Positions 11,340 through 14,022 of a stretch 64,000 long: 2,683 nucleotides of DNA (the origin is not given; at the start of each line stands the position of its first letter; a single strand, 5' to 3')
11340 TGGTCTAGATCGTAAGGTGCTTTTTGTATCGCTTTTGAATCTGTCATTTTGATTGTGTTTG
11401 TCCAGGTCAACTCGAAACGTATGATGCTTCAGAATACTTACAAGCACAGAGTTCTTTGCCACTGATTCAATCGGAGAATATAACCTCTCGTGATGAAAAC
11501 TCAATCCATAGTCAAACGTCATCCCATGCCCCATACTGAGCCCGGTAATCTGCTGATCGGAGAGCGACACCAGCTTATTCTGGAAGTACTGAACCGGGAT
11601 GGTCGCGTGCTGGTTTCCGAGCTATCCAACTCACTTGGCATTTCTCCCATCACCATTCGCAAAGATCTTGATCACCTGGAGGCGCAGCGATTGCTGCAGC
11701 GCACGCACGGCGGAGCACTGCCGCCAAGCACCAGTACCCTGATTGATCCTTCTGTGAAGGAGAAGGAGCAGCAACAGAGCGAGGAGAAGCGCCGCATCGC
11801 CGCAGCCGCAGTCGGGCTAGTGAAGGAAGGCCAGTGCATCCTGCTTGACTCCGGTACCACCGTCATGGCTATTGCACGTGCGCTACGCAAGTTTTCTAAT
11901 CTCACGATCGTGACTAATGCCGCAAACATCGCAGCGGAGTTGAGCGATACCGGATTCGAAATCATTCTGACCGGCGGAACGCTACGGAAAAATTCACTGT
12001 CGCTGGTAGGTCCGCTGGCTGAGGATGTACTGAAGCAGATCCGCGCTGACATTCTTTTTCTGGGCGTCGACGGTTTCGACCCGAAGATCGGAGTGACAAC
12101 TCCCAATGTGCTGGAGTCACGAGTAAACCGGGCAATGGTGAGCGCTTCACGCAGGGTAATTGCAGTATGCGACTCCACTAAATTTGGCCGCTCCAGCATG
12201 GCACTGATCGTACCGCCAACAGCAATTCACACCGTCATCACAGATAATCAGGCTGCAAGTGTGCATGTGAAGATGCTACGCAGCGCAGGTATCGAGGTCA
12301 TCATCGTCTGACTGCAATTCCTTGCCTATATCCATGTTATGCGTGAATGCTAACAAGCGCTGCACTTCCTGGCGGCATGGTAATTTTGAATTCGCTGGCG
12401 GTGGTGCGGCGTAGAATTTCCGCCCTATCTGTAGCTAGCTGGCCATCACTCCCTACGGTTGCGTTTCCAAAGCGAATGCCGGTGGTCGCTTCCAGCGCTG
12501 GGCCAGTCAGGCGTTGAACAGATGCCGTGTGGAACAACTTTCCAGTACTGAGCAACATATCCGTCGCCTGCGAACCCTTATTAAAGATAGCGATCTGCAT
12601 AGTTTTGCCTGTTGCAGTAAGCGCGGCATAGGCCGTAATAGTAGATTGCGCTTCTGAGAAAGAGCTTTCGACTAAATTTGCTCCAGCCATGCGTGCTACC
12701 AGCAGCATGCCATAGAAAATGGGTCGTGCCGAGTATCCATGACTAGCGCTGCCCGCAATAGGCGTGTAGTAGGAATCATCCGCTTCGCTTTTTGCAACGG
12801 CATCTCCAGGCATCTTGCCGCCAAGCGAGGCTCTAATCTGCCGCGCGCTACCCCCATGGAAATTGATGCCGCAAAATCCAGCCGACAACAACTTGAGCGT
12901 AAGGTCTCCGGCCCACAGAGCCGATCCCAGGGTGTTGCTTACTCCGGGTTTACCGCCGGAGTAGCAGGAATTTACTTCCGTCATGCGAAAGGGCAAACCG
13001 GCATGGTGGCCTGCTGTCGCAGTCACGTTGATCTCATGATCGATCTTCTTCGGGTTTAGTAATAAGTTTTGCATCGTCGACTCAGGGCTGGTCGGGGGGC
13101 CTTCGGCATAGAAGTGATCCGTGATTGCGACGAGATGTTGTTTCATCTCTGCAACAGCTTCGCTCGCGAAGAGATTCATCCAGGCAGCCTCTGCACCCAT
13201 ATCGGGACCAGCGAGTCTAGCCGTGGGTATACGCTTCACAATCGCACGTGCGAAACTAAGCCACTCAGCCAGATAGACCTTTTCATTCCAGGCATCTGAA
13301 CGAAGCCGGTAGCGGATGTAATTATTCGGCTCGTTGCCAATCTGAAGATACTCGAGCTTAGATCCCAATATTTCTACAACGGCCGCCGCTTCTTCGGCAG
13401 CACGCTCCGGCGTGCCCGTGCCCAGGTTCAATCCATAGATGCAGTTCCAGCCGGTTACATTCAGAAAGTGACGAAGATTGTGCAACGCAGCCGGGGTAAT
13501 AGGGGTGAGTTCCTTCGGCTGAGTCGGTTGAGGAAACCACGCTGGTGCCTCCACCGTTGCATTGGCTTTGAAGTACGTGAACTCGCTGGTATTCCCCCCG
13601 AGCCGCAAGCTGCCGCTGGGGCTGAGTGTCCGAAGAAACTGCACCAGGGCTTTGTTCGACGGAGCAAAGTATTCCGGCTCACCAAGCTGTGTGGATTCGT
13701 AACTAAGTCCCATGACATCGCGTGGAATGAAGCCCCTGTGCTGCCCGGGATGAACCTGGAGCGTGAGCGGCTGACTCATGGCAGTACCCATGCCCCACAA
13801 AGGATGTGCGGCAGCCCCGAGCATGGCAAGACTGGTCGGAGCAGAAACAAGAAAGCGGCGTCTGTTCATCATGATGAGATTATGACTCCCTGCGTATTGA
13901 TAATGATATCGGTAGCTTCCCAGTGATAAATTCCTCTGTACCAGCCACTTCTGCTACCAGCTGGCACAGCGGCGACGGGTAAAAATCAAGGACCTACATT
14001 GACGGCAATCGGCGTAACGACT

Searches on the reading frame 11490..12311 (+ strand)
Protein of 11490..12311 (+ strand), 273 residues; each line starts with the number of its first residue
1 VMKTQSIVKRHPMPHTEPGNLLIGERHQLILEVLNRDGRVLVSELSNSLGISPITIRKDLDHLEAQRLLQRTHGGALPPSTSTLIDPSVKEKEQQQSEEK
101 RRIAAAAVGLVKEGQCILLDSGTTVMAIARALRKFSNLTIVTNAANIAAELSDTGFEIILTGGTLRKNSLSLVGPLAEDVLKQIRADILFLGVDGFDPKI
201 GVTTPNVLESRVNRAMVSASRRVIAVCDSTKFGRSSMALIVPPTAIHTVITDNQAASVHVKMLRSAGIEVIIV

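Call 7: search_protein_families(library=pfam, proteins=[window:11490-12311:+], max_evalue=0.001)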
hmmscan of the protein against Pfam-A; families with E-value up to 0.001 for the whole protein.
window:11490-12311:+ (273 aa): 6 families
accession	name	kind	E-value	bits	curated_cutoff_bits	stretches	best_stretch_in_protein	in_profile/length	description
PF00455.28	DeoRC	-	1.5e-54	184.7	31.8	1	96-253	2-160/160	DeoR C terminal sensor domain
PF08220.18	HTH_DeoR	-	3.3e-16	59.2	21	1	26-77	1-52/57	DeoR-like helix-turn-helix domain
PF08279.18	HTH_11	-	3.7e-05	24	25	1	26-65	1-41/55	HTH domain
PF13412.12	HTH_24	-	0.00011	22.2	21.9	0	27-64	5-42/48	Winged helix-turn-helix DNA-binding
PF00392.27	GntR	-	0.00035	20.6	27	1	36-75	19-60/64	Bacterial regulatory proteins, gntR family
PF12840.13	HTH_20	-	0.00039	20.8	27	0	30-69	9-48/51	Helix-turn-helix domain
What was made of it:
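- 11490..12311 (+): DeoR-family regulator, convergent with the operon's GH79 end and syntenic with it. Pfam HTH_DeoR + DeoRC (call 7).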

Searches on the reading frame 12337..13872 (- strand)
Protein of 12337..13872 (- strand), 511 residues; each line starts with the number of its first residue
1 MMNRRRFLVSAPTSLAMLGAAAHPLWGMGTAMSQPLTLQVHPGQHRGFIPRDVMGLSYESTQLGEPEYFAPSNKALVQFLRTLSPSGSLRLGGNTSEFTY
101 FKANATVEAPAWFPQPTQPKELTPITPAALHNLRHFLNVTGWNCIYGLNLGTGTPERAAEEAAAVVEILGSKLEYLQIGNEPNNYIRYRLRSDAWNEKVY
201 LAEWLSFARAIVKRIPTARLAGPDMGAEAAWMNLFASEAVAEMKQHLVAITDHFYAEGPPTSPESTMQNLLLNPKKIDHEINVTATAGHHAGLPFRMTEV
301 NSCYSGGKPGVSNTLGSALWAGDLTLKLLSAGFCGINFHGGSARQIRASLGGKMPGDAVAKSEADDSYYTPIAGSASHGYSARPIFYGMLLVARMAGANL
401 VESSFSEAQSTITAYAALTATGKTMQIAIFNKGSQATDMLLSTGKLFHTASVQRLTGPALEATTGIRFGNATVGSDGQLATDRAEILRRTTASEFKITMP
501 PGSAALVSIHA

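Call 3: search_protein_families(library=pfam, proteins=[window:12337-13872:-], max_evalue=0.01)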
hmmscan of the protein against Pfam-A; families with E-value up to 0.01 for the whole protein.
window:12337-13872:- (511 aa): 1 family
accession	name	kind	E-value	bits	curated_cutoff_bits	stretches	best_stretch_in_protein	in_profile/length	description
PF16862.10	Glyco_hydro_79C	-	7.8e-05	23.9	27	1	414-506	1-103/103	Glycosyl hydrolase family 79 C-terminal beta domain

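Call 4: search_protein_families(library=ncbifam, proteins=[window:12337-13872:-], max_evalue=0.01)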
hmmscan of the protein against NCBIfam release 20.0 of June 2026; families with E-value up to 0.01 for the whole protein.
window:12337-13872:- (511 aa): 0 families

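Call 8: search_solved_structures(query=window:12337-13872:-, max_evalue=1)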
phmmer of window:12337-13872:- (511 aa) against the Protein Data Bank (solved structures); distinct sequences matched with E-value up to 1: 12.
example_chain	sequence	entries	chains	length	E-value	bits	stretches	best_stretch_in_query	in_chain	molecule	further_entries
5g0m_A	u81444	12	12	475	7.4e-91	308.7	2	46-342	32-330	BETA-GLUCURONIDASE | beta-glucuronidase from Acidobacterium capsulatum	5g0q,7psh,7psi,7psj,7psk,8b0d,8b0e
3vny_A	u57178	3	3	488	7.5e-91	308.7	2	47-342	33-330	beta-GLUCURONIDASE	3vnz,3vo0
5l77_A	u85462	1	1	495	2e-90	307.2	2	46-342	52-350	beta-glucuronidase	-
5bwi_A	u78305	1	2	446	1.1e-34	123.5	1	49-480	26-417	Glycoside Hydrolase Family 79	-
7pr9_A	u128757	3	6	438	1.2e-34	123.3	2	49-357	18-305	Glyco_hydro_44 domain-containing protein | Glycoside hydrolase family 44 domain-containing protein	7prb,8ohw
9o22_A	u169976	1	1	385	0.00024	23.4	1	133-326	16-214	Heparanase 50 kDa subunit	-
7rg8_A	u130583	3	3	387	0.00024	23.4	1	133-326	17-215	Heparanase 50 kDa subunit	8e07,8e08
9o1x_A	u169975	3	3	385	0.00024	23.4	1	133-326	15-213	Heparanase 50 kDa subunit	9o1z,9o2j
9o27_A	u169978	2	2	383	0.00024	23.4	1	133-326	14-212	Heparanase 50 kDa subunit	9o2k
9o25_A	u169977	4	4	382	0.00024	23.3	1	133-326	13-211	Heparanase 50 kDa subunit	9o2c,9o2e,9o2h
9o1t_A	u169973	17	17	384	0.00024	23.3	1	133-326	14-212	Heparanase 50 kDa subunit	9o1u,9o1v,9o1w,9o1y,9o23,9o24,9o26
9o1r_A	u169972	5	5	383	0.00025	23.3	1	133-326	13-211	Heparanase 50 kDa subunit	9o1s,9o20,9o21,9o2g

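Call 69: search_solved_structures(query=window:12337-13872:-, max_evalue=1e-50, show_alignments=1)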
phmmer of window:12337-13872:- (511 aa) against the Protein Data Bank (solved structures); distinct sequences matched with E-value up to 1e-50: 3.
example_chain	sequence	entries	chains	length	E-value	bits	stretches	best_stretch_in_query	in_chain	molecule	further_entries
5g0m_A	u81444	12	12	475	7.4e-91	308.7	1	46-342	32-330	BETA-GLUCURONIDASE | beta-glucuronidase from Acidobacterium capsulatum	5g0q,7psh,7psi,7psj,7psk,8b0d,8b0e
3vny_A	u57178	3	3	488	7.5e-91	308.7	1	47-342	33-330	beta-GLUCURONIDASE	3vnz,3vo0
5l77_A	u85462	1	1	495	2e-90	307.2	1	46-342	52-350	beta-glucuronidase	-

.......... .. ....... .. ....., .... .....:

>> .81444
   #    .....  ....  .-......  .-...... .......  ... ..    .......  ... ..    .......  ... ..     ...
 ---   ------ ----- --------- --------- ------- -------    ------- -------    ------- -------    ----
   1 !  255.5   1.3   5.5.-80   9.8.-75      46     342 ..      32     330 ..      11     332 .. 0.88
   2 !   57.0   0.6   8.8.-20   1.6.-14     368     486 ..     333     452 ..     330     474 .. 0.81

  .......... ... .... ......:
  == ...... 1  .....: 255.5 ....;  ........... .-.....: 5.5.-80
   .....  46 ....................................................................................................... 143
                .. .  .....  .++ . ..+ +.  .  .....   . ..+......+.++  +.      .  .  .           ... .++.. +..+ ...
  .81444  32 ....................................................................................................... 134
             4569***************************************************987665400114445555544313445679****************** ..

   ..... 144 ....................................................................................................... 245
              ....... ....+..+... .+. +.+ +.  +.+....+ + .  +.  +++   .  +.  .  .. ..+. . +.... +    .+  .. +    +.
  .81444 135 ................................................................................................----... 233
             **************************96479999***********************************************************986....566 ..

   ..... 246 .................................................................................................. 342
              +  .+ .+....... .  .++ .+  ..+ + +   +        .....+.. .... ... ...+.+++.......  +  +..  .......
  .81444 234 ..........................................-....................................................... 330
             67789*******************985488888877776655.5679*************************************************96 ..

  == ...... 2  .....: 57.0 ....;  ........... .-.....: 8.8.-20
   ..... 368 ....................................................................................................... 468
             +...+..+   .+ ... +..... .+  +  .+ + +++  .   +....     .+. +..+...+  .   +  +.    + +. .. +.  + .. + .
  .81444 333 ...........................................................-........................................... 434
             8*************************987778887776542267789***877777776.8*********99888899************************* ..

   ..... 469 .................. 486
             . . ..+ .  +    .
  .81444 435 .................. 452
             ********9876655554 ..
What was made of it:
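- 12337..13872 (-): GH79 beta-glucuronidase (511 aa) with a Tat signal (RRRFL), so probably periplasmic. NEP acid/base and TE(V)NS nucleophile motifs are conserved (calls 8, 69).
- On GH79 beta-glucuronidase: E 7e-91 to AcGlcA79A; the NEP and TE(V)NS motifs align (calls 8, 69).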
